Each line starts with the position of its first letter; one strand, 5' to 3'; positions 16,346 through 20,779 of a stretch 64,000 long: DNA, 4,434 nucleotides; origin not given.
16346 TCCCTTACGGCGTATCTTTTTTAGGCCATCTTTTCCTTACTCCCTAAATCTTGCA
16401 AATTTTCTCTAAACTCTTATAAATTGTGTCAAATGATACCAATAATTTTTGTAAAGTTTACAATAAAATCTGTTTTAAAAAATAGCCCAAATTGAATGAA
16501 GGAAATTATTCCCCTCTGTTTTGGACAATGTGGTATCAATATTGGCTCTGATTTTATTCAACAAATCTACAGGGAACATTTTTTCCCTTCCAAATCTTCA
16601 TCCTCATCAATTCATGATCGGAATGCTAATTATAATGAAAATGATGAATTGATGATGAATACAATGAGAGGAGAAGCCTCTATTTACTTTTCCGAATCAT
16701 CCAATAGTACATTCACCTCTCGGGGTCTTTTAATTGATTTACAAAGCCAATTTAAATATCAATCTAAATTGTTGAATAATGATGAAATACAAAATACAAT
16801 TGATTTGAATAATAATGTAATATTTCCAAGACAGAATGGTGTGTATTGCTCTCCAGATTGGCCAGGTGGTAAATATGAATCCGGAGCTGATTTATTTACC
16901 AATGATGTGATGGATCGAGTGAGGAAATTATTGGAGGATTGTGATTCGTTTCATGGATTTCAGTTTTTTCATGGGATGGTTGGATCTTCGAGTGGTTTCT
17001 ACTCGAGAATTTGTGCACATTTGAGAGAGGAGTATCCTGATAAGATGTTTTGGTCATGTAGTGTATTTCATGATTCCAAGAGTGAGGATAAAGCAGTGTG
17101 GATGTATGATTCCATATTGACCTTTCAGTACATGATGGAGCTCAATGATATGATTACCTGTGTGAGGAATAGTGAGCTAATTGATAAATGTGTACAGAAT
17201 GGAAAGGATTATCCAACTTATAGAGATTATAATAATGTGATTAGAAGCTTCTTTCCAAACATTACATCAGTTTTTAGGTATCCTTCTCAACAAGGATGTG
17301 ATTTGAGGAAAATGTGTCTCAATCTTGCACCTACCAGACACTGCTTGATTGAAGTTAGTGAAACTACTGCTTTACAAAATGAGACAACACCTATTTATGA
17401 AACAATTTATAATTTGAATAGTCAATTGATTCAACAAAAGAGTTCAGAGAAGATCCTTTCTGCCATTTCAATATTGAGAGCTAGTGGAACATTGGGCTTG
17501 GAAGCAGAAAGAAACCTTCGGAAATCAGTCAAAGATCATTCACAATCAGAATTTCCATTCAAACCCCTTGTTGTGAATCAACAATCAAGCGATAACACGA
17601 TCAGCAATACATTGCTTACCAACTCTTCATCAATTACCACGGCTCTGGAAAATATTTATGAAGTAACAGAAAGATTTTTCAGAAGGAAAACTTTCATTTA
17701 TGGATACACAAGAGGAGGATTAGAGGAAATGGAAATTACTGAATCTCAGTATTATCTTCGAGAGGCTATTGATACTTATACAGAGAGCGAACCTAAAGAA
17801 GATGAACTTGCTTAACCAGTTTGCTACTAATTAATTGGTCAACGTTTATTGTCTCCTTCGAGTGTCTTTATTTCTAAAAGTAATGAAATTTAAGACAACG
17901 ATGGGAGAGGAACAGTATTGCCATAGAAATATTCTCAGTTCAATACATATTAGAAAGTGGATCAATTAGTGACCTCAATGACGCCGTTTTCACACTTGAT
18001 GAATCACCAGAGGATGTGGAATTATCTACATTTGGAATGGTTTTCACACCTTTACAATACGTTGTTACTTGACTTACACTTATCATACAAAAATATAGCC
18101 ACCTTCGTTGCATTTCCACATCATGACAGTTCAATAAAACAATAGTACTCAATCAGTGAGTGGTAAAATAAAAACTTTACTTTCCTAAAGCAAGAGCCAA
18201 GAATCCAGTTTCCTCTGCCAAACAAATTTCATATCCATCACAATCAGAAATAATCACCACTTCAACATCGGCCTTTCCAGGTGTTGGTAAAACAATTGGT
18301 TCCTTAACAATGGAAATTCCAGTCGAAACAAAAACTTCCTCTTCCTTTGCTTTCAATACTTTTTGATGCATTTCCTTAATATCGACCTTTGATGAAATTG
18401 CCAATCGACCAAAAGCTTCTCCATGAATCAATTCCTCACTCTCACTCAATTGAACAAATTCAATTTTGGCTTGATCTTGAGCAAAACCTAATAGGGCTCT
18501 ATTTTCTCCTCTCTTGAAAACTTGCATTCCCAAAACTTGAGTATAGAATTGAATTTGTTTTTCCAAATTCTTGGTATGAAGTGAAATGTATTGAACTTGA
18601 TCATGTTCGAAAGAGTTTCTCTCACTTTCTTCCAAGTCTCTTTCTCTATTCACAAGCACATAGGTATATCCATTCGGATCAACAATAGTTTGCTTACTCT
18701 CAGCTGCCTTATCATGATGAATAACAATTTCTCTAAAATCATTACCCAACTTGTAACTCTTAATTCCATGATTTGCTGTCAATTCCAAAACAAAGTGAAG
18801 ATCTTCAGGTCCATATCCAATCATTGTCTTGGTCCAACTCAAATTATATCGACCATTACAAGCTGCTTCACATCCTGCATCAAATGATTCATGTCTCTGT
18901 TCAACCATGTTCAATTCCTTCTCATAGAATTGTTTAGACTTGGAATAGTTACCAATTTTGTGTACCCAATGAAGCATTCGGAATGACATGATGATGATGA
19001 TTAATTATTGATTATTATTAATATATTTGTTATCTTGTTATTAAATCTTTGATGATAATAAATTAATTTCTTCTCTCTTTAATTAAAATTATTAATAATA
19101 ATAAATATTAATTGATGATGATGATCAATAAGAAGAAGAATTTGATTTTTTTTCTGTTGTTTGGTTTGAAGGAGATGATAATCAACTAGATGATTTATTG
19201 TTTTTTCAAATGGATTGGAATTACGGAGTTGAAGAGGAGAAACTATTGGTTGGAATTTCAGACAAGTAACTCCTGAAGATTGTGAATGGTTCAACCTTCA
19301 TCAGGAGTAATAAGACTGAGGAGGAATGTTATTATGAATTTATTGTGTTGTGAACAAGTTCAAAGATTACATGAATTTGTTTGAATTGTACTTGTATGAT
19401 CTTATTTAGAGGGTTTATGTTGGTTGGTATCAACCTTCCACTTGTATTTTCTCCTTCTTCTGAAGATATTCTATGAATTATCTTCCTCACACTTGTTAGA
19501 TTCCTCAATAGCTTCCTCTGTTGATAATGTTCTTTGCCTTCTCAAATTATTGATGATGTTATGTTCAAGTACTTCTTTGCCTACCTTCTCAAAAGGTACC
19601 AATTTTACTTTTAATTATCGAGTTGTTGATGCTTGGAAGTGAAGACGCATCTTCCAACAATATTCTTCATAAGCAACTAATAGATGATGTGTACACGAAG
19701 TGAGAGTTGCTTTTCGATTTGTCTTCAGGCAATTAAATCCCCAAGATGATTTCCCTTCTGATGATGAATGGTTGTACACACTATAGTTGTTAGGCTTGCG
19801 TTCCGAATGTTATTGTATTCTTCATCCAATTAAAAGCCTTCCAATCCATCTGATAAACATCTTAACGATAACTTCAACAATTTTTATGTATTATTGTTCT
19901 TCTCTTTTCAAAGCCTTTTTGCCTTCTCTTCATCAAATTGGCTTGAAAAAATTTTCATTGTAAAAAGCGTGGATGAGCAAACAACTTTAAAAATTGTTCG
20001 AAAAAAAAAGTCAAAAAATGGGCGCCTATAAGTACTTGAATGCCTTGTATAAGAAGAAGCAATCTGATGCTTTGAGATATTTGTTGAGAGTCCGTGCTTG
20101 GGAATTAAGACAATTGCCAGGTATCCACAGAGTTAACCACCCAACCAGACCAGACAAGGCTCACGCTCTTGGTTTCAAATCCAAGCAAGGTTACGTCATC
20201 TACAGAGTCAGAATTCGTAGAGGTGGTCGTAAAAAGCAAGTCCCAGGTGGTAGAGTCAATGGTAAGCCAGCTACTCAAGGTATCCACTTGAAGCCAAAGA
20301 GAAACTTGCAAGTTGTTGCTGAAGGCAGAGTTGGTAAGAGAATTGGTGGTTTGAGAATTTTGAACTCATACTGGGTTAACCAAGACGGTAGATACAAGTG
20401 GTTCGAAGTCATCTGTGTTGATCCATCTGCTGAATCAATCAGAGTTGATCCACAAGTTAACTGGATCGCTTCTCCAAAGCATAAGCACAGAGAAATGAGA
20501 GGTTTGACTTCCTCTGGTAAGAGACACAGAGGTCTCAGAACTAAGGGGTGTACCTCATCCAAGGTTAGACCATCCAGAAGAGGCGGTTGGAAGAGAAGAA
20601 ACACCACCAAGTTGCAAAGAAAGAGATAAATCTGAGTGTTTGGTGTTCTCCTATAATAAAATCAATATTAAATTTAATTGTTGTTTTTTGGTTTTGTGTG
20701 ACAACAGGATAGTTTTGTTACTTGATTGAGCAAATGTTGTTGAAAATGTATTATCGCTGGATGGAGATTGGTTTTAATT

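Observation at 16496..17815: Highly divergent tubulin-family member with a degenerate GTP-binding glycine loop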

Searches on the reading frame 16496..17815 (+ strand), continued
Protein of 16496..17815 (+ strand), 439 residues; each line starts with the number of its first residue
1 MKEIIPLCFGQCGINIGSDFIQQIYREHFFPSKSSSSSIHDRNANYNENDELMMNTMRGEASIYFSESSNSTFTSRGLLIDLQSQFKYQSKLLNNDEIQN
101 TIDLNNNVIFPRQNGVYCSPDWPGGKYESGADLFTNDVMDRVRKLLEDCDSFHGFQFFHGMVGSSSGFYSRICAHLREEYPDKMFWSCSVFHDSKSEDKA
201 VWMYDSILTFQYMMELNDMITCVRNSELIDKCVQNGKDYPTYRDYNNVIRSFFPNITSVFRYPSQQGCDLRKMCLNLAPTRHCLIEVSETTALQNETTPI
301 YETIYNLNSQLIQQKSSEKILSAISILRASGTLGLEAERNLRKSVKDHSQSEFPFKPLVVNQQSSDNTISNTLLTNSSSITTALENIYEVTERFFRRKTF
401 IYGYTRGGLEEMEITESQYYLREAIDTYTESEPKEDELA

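Call 58: predict_structure(alignment_id=A1)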
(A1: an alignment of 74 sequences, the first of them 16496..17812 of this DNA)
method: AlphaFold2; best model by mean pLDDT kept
length: 439 residues; sequences in the alignment: 74
mean_pLDDT: 89.7   pTM: 0.91
mean pLDDT of the five models: 89.7, 89.1, 87.3, 87.0, 85.8
residues with pLDDT >= 90: 312; 70-90: 103; 50-70: 21; < 50: 3
segments of 3 or more residues with pLDDT < 50: none
pLDDT, mean of each block of 10 residues (from residue 1): 94 95 89 59 64 79 93 95 82 90 94 83 94 96 97 97 97 98 97 80 95 96 94 95 93 93 81 88 85 85 93 90 93 85 91 90 80 95 95 95 95 97 94 71
secondary structure, 60 per line:
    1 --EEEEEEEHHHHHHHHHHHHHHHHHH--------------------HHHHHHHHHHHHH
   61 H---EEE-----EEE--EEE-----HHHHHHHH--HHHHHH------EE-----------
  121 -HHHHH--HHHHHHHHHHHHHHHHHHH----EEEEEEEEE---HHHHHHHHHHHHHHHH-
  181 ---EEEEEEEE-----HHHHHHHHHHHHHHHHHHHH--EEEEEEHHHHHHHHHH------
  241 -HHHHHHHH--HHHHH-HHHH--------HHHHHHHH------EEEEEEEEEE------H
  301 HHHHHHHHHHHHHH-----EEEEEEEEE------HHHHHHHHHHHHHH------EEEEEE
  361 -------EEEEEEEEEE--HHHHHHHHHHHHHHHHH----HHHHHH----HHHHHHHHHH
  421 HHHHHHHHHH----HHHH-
elements in order: E3-9 H10-27 H48-61 E65-67 E73-75 E78-80 H86-93 H96-101 H122-126 H129-147 E152-160 H164-179 E184-191 H197-216 E219-224 H225-234 H242-249 H252-256 H258-261 H270-277 E284-293 H300-314 E320-328 H335-348 E355-360 E368-377 H380-396 H401-406 H411-430 H435-438

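Call 60: fold_search(model_id=the predicted structure, library=pdb)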
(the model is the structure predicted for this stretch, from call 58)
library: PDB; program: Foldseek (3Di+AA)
matches with E <= 10: 1741; with E <= 0.001: 1143
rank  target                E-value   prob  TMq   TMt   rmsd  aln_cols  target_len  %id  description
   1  6xer_B                2.5e-31  1.00  0.83  0.86   3.7       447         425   25  Tubulin-RB3_SLD in complex with colchicine (released 2021-08-25)
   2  9u6d_B                3.9e-31  1.00  0.84  0.86   3.6       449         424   25  Crystal structure of tubulin-RB3-TTL in complex with X8 (released 2026-03-25)
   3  5o7a_B                3.9e-31  1.00  0.83  0.86   3.4       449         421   25  Quinolin-6-yloxyacetamides are microtubule destabilizing agents that bind to the colchicine site of tubulin (released 2017-07-05)
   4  9imo_B                6.9e-31  1.00  0.83  0.86   3.5       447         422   25  Crystal structure of Tubulin-RB3-TTL-Y12 (released 2025-02-26)
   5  4o4h_B                7.3e-31  1.00  0.83  0.86   3.7       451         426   25  Tubulin-Laulimalide complex (released 2014-03-05)
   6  6ls4_B                7.7e-31  1.00  0.82  0.85   3.5       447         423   26  A novel anti-tumor agent S-40 in complex with tubulin (released 2021-01-20)
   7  5s66_B                8.6e-31  1.00  0.83  0.87   3.4       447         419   25  Tubulin-Z2856434929-complex (released 2021-06-30)
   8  6s8k_B                8.6e-31  1.00  0.83  0.86   3.7       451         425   25  Structure, Thermodynamics, and Kinetics of Plinabulin Binding to two Tubulin Isotypes (released 2019-11-27)
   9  9wdb_b                1.0e-30  1.00  0.82  0.84   3.4       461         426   24  Paclitaxel/GMPCPP-stabilized human alpha1A/beta3 S239C microtubule (released 2026-04-01)
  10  5m7e_B                1.2e-30  1.00  0.83  0.86   3.7       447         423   25  Tubulin-BKM120 complex (released 2017-02-22)
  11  4o2b_B                1.3e-30  1.00  0.84  0.87   3.2       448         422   25  Tubulin-Colchicine complex (released 2014-03-05)
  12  4o4h_D                1.3e-30  1.00  0.83  0.85   3.9       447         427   26  Tubulin-Laulimalide complex (released 2014-03-05)
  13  5m7g_B                1.3e-30  1.00  0.82  0.85   3.4       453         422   24  Tubulin-MTD147 complex (released 2017-02-22)
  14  7ttd_B                1.3e-30  1.00  0.83  0.86   3.7       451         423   25  Tubulin-RB3_SLD in complex with compound 12e (released 2023-04-12)
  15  5jvd_B                1.5e-30  1.00  0.84  0.87   3.4       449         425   24  Tubulin-TUB092 complex (released 2016-06-08)
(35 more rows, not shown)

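Call 69: find_encoding_contigs(protein=window:16496-17815:+, flank=2000, max_places=10)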
Protein window:16496-17815:+ (439 aa): no gene with exactly this product is on record in the collection.

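Call 70: find_encoding_contigs(protein=P0001, flank=2000, max_places=10)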
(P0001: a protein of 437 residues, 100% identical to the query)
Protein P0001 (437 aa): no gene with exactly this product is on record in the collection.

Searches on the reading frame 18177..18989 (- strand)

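Call 17: search_protein_families(library=pfam, proteins=[window:18177-18989:-], max_evalue=0.001)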
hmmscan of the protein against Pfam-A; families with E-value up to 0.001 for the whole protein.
window:18177-18989:- (270 aa): 2 families
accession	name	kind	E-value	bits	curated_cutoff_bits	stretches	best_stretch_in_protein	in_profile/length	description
PF21701.3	GLOD4_C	-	1.8e-13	50.8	27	1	193-265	1-65/66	Glyoxalasedomain-containing protein 4-like, C-terminal domain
PF00903.31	Glyoxalase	-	2e-10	41.5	20.6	1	132-256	2-120/121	Glyoxalase/Bleomycin resistance protein/Dioxygenase superfamily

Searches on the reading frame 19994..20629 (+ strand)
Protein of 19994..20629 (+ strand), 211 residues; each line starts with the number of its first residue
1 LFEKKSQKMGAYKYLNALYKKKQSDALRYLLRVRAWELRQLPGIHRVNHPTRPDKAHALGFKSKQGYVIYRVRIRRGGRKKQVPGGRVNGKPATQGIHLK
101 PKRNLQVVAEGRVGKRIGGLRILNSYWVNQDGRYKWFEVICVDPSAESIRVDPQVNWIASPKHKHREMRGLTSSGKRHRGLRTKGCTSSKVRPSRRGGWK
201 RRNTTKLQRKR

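Call 17: search_protein_families(library=pfam, proteins=[window:19994-20629:+], max_evalue=0.001)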
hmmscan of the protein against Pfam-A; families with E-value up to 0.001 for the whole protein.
window:19994-20629:+ (211 aa): 1 family
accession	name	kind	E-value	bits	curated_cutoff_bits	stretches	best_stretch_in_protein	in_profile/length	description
PF00827.22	Ribosomal_L15e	-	7.6e-82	274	27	1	10-196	1-189/191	Ribosomal L15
